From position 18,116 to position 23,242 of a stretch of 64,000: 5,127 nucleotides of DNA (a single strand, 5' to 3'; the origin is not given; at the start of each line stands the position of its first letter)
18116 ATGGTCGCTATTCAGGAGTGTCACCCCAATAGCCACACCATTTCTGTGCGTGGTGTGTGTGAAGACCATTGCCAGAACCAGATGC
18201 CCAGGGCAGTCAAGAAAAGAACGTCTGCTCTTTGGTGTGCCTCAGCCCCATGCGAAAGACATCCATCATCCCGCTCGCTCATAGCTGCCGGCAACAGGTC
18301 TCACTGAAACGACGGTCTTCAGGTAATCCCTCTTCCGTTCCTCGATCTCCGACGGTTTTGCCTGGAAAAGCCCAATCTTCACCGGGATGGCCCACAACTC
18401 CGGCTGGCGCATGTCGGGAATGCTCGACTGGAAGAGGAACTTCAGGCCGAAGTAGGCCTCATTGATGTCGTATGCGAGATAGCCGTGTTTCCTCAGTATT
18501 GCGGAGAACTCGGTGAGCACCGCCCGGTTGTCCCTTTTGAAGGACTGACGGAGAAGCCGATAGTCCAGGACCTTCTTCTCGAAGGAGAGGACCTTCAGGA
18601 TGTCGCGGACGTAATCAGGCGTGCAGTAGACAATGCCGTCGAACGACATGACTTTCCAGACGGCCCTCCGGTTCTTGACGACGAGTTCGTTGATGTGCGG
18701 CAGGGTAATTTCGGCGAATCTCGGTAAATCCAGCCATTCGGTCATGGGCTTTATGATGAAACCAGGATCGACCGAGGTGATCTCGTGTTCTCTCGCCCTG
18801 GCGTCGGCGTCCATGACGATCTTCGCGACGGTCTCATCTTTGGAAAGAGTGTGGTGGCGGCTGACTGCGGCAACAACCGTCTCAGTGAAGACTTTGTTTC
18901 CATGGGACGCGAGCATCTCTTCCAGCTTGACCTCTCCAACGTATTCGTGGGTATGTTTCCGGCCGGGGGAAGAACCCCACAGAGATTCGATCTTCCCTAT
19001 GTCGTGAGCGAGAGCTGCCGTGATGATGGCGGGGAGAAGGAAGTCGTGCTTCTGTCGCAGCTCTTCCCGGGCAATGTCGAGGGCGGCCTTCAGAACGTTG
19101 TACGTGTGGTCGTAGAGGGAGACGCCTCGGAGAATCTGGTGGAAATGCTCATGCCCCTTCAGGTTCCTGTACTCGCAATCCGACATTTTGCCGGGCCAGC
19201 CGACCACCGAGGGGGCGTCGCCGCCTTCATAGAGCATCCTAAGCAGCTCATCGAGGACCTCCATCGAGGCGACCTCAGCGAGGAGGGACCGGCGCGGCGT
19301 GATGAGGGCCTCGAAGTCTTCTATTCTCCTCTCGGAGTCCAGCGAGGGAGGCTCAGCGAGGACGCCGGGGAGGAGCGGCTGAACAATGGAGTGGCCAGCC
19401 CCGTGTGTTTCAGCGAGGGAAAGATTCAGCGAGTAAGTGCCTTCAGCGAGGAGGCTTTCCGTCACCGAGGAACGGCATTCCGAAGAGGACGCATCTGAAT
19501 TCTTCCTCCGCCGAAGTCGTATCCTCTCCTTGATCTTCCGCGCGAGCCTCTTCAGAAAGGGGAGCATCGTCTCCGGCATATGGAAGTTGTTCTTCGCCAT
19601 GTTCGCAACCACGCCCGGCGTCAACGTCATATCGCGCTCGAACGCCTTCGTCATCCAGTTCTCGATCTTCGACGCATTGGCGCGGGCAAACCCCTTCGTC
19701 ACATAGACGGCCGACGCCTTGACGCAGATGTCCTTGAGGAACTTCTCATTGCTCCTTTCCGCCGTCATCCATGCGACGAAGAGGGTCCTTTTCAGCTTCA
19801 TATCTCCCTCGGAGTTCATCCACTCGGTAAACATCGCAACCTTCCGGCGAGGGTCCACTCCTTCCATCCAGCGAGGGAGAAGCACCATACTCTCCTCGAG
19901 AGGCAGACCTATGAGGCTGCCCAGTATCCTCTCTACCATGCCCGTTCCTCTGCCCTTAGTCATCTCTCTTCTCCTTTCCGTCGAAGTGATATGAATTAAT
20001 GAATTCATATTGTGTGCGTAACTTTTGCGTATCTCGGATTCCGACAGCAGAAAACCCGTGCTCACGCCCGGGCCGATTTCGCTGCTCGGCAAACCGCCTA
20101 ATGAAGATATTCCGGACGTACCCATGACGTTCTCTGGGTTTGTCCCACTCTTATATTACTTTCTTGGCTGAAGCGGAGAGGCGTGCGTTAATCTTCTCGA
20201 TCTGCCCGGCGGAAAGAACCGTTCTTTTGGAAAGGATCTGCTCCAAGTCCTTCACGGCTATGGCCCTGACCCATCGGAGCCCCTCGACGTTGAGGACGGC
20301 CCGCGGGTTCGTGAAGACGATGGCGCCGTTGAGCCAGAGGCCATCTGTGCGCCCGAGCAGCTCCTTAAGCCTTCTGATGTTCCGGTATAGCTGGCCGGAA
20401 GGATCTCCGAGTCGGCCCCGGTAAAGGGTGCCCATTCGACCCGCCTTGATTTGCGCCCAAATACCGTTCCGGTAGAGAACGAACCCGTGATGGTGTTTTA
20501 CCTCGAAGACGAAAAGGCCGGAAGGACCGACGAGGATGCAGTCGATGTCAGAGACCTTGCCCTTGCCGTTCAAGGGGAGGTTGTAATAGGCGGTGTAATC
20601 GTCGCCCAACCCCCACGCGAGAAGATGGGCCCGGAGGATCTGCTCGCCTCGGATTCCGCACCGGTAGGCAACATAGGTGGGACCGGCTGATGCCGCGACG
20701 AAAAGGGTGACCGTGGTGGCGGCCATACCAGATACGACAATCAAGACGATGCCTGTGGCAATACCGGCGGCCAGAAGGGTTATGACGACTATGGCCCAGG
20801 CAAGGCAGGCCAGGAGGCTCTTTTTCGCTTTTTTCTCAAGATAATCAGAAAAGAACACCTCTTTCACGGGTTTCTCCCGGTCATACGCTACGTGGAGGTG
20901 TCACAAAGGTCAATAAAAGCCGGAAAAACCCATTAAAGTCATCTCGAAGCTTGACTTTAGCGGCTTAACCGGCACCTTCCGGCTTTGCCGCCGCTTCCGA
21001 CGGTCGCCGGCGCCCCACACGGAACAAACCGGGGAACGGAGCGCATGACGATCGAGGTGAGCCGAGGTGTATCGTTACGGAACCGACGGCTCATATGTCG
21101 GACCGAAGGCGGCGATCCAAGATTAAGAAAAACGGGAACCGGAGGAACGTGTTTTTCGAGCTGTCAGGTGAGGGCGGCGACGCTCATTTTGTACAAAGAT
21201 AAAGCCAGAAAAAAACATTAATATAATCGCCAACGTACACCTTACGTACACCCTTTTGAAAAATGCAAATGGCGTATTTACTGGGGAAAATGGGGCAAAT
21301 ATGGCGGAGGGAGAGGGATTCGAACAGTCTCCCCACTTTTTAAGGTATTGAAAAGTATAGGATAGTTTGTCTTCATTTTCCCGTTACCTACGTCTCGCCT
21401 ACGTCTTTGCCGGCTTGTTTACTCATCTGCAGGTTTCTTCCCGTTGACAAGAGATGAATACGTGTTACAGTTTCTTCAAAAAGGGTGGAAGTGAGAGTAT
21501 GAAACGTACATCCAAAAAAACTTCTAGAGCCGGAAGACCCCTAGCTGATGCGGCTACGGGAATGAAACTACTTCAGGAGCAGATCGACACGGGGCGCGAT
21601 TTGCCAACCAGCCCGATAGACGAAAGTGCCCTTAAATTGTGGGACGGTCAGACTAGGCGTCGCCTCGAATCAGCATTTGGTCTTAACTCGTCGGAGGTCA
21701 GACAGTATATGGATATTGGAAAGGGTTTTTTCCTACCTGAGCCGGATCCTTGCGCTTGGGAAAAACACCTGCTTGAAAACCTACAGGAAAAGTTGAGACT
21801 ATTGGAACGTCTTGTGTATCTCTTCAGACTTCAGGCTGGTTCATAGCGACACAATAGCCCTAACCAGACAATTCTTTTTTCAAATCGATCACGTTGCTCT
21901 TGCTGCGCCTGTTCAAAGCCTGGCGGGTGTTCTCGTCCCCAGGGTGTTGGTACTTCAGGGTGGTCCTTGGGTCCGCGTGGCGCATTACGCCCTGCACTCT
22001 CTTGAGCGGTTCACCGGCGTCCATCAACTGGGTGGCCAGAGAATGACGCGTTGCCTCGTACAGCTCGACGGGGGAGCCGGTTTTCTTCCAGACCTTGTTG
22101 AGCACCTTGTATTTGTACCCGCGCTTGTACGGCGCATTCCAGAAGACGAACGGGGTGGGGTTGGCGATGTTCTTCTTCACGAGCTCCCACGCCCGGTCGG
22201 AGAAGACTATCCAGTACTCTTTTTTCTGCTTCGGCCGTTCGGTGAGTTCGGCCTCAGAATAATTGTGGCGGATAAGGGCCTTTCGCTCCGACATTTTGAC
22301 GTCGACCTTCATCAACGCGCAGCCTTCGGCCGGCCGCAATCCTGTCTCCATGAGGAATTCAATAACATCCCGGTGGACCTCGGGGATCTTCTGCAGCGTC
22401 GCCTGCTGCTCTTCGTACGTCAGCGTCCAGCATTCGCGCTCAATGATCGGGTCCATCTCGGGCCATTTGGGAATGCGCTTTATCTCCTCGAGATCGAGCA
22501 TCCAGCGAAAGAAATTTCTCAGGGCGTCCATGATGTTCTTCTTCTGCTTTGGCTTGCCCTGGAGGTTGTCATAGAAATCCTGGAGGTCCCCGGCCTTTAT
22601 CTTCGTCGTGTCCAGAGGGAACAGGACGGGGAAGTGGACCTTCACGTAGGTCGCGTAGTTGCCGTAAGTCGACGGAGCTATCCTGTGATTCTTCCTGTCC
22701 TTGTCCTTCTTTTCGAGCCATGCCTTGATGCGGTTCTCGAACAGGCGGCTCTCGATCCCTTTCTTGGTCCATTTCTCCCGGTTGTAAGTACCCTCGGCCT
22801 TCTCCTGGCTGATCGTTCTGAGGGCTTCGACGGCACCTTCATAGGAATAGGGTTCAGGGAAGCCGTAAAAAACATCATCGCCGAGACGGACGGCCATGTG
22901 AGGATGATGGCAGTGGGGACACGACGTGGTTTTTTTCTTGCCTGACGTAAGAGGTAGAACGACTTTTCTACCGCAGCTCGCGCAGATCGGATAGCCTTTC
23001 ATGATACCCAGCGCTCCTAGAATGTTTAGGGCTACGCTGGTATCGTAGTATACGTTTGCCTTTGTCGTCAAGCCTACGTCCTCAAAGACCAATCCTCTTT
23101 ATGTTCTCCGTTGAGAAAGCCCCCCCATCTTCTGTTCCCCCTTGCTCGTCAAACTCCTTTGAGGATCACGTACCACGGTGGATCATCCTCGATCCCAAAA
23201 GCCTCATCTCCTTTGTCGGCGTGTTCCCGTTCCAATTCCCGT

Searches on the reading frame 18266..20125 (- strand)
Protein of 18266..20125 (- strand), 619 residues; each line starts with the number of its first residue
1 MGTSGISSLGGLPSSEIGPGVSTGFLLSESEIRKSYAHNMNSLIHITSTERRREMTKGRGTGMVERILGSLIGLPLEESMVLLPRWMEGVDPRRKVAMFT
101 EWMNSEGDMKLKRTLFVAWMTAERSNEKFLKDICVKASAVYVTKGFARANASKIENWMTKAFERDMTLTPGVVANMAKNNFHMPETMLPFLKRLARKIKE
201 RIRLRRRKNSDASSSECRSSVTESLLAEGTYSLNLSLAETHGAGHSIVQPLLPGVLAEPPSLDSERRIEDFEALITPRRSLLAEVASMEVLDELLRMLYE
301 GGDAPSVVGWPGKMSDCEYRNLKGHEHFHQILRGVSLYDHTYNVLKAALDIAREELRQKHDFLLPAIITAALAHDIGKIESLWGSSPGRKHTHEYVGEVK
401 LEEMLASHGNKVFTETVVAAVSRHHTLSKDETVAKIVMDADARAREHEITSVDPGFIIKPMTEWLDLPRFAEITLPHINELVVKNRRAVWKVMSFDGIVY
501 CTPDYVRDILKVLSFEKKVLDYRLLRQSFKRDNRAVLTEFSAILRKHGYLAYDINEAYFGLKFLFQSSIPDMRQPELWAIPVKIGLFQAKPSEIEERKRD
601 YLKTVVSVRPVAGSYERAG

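Call 28: search_protein_families(library=pfam, proteins=[window:18266-20125:-], max_evalue=0.00001)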
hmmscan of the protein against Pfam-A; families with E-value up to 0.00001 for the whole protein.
window:18266-20125:- (619 aa): 1 family
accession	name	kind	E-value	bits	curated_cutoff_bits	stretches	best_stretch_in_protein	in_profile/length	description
PF01966.28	HD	-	2.3e-09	38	22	1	338-444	2-114/116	HD domain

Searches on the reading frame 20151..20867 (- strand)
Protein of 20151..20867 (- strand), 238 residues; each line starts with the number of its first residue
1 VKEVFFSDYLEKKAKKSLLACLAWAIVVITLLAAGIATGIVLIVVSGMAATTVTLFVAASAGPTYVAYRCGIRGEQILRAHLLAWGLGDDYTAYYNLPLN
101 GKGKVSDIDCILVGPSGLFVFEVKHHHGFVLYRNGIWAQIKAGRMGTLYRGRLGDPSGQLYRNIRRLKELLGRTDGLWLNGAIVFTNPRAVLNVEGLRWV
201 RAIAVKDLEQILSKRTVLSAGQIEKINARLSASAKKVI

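Call 28: search_protein_families(library=pfam, proteins=[window:20151-20867:-], max_evalue=0.00001)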
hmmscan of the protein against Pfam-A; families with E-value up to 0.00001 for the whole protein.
window:20151-20867:- (238 aa): 1 family
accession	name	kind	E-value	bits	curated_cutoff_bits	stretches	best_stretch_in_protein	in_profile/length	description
PF08378.17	NERD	-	4.7e-17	62.9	22.1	1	71-186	2-111/111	Nuclease-related domain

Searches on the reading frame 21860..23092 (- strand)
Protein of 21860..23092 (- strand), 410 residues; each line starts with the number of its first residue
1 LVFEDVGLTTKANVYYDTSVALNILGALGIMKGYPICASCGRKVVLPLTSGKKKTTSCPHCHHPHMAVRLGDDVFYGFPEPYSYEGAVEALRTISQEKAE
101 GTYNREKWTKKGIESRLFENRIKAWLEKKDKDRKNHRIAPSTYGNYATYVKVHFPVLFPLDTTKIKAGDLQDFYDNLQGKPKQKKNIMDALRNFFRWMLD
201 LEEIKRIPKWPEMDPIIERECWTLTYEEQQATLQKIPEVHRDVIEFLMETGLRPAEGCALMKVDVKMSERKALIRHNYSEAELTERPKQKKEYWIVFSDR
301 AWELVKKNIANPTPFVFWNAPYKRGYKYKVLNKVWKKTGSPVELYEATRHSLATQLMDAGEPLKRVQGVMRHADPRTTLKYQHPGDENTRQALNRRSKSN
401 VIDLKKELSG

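Call 28: search_protein_families(library=pfam, proteins=[window:21860-23092:-], max_evalue=0.00001)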
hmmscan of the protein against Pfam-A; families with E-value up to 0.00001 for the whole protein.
window:21860-23092:- (410 aa): 1 family
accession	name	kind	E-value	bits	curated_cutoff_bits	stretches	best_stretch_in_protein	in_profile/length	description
PF00589.27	Phage_integrase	-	2.1e-17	63.9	27.1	1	234-385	18-169/172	Phage integrase family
